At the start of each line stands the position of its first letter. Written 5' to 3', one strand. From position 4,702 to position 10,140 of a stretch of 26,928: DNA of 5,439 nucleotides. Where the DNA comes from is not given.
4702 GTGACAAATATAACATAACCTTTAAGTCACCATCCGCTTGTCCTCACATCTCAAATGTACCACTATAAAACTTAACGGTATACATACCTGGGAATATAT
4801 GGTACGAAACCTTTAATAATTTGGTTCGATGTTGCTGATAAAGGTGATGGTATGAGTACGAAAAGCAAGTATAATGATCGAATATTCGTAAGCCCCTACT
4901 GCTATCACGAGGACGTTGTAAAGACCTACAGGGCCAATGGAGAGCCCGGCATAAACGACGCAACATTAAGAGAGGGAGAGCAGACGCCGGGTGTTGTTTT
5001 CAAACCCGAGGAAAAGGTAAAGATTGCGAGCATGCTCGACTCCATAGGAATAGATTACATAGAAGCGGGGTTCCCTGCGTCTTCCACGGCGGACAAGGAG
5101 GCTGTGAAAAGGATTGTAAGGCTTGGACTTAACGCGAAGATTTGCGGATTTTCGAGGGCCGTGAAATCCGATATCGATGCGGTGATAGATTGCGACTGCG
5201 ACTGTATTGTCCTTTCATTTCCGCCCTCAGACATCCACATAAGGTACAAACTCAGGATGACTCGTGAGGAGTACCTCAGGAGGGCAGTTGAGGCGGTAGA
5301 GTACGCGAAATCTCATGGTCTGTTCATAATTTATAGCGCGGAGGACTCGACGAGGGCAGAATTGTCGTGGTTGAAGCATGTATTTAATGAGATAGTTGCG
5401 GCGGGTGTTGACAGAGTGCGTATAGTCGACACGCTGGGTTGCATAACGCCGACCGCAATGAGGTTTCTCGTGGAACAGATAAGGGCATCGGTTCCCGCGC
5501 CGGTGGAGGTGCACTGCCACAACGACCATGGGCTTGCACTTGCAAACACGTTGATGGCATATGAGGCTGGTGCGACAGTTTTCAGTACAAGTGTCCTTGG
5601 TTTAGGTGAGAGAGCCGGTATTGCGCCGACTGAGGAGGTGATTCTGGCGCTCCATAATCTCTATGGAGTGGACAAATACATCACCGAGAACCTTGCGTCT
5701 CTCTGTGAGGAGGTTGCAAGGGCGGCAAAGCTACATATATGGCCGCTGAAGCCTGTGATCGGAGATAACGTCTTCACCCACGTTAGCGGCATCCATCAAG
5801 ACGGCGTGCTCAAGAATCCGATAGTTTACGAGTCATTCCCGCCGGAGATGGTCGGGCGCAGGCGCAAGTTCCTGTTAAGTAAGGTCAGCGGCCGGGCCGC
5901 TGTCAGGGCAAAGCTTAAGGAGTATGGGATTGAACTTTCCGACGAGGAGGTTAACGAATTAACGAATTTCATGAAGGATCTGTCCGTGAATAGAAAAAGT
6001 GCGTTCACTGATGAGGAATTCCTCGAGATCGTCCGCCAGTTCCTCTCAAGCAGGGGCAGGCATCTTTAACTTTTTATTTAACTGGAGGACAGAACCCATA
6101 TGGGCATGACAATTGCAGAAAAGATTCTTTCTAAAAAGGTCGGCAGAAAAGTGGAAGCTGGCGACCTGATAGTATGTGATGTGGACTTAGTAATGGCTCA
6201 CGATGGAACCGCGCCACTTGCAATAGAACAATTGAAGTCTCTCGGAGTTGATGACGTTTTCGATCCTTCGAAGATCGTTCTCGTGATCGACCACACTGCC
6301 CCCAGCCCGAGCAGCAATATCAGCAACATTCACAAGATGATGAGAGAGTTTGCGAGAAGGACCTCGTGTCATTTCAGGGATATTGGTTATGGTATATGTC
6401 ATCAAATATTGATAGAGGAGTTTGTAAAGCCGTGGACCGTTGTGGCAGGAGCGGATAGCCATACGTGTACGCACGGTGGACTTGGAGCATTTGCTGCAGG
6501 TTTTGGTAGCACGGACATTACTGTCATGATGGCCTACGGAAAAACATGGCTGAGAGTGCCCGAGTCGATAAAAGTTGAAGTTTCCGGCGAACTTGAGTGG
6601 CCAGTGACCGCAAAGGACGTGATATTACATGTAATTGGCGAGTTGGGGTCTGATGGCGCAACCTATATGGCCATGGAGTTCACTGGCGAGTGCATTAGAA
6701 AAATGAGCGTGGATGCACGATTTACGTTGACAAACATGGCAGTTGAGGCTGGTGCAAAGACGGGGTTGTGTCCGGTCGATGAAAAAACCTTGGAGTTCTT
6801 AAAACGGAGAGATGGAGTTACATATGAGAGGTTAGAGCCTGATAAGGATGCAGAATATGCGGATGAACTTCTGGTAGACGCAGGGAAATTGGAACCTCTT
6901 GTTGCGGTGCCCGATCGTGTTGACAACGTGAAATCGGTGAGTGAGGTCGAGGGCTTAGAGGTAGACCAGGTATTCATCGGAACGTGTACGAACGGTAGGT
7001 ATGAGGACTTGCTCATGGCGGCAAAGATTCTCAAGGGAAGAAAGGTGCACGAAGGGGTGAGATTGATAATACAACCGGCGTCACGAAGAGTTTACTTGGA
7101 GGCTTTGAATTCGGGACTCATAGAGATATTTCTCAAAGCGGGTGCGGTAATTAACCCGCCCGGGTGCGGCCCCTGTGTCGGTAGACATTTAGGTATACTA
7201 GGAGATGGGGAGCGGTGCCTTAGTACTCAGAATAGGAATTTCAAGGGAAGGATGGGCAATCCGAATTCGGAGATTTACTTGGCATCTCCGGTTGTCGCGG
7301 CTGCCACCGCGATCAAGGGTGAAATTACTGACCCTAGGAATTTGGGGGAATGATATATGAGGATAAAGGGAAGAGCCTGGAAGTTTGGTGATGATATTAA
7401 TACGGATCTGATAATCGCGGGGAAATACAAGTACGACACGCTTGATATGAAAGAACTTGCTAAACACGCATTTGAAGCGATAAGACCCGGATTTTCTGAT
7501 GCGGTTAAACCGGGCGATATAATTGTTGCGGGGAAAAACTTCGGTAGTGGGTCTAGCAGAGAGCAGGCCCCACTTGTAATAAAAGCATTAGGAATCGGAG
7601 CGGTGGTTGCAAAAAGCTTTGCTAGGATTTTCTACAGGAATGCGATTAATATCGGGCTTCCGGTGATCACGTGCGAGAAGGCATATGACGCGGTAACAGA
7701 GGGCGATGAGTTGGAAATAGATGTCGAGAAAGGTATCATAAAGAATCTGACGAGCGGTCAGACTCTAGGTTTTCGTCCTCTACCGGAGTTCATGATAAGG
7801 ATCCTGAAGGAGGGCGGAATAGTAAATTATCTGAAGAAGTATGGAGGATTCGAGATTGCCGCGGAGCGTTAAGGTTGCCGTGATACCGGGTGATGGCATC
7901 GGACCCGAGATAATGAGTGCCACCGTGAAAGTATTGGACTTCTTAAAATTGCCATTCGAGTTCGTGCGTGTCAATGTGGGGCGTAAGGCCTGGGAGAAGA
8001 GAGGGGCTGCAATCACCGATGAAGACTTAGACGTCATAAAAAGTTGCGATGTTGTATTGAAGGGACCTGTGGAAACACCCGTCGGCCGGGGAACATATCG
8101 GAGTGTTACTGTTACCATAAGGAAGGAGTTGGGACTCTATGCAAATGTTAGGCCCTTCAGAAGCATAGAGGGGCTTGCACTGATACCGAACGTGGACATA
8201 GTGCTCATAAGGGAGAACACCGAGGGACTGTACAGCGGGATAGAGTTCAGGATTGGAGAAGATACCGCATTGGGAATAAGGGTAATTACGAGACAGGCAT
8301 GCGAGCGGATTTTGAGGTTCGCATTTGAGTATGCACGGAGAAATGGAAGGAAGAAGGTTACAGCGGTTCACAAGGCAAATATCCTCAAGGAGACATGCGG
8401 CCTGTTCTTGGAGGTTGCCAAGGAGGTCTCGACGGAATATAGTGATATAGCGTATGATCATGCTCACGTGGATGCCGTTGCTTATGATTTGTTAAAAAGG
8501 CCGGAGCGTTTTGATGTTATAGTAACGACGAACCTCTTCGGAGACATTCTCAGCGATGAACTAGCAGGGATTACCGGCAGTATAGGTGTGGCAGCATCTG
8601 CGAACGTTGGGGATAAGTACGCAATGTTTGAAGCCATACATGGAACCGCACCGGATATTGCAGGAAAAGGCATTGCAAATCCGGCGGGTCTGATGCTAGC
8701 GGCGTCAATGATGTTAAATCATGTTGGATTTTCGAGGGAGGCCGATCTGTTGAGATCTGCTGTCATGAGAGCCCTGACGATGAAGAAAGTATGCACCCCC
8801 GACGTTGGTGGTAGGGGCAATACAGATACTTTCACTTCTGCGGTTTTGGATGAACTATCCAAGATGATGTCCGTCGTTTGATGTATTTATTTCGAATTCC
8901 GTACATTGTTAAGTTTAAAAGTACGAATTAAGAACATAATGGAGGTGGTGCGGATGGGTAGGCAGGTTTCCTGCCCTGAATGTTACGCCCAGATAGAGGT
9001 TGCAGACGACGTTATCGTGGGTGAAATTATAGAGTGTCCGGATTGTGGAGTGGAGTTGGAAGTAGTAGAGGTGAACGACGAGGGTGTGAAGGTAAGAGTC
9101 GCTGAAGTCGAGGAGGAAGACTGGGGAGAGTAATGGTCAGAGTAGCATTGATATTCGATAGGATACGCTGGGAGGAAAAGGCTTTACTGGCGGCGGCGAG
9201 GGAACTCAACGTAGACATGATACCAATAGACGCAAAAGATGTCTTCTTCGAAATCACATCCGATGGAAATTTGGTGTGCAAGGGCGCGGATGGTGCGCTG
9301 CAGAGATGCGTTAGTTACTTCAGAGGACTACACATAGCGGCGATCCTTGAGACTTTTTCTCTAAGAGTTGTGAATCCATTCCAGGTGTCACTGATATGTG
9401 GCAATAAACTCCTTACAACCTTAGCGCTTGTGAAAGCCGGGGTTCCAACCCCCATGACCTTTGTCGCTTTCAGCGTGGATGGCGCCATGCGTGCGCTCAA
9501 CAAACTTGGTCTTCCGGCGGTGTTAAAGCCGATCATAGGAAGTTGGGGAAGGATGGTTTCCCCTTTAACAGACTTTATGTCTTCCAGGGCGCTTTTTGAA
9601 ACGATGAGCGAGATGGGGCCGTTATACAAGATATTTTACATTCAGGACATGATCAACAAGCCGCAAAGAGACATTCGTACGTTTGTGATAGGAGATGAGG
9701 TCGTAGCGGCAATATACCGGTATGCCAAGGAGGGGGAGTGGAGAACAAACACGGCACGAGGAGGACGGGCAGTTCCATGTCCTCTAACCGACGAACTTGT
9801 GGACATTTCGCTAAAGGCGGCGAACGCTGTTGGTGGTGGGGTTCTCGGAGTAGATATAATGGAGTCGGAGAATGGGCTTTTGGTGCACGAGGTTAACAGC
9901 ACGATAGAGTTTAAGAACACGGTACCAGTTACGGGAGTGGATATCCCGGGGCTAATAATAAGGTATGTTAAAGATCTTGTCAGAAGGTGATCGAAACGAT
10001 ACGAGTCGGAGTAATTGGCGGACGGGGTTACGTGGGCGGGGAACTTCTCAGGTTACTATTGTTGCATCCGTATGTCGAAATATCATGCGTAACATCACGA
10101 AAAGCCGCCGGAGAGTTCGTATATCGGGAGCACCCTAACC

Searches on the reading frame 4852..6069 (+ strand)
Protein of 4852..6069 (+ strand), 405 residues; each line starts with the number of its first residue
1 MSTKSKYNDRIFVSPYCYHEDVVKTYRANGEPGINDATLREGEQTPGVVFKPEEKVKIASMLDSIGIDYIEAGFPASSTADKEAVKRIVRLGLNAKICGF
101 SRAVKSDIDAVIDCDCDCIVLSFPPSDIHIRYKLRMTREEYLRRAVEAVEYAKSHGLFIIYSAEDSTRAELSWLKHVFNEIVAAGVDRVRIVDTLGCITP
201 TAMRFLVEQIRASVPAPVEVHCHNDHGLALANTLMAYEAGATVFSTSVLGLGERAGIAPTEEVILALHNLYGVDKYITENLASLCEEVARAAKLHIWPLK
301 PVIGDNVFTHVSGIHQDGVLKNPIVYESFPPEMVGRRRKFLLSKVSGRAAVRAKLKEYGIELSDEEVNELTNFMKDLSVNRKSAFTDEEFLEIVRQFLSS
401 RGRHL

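Call 15: search_protein_families(library=pfam, proteins=[window:4852-6069:+], max_evalue=0.00001)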
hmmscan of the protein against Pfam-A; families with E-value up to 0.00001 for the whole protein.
window:4852-6069:+ (405 aa): 2 families
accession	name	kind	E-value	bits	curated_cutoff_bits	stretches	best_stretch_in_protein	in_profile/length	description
PF00682.25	HMGL-like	-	8.9e-75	251.9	29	1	34-271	4-243/260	HMGL-like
PF22617.1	HCS_D2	-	1.9e-23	83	27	1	302-381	1-81/82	Homocitrate synthase post-HMGL domain-like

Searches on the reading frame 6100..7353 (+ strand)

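Call 15: search_protein_families(library=pfam, proteins=[window:6100-7353:+], max_evalue=0.00001)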
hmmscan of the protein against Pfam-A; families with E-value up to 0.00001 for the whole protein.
window:6100-7353:+ (417 aa): 1 family
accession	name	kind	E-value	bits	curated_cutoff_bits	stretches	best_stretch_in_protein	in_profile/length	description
PF00330.25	Aconitase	-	1.5e-105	354.3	28.7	2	7-282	1-305/463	Aconitase family (aconitate hydratase)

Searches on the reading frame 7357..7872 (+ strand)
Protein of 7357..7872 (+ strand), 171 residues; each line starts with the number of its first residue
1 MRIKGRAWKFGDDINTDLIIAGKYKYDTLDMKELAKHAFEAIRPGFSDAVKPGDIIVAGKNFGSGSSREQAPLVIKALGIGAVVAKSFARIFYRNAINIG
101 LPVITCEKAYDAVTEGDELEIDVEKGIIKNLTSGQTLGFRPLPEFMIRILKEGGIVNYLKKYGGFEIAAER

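Call 15: search_protein_families(library=pfam, proteins=[window:7357-7872:+], max_evalue=0.00001)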
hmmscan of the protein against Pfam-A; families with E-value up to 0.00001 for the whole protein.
window:7357-7872:+ (171 aa): 1 family
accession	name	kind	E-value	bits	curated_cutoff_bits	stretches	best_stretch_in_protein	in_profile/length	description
PF00694.25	Aconitase_C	-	7e-19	68.9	22.8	1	52-103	73-125/131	Aconitase C-terminal domain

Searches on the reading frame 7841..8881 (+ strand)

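Call 15: search_protein_families(library=pfam, proteins=[window:7841-8881:+], max_evalue=0.00001)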
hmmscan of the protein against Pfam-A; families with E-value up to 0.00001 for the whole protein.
window:7841-8881:+ (346 aa): 1 family
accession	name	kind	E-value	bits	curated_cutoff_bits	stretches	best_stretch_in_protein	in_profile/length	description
PF00180.25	Iso_dh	-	3.7e-104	349.2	27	1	11-335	1-348/348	Isocitrate/isopropylmalate dehydrogenase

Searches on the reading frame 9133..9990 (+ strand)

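Call 15: search_protein_families(library=pfam, proteins=[window:9133-9990:+], max_evalue=0.00001)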
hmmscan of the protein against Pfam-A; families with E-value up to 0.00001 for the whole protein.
window:9133-9990:+ (285 aa): 3 families
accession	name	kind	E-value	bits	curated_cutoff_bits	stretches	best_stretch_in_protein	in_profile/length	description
PF08443.16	RimK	-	3.9e-32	111.8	21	1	91-279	3-188/188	RimK-like ATP-grasp domain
PF22626.3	LysX_preATP_grasp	-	1.3e-14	54.5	27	1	4-85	1-81/84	LysX preATP-grasp domain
PF02955.21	GSH-S_ATP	-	2.8e-09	37.1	23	1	106-245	12-154/175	Prokaryotic glutathione synthetase, ATP-grasp domain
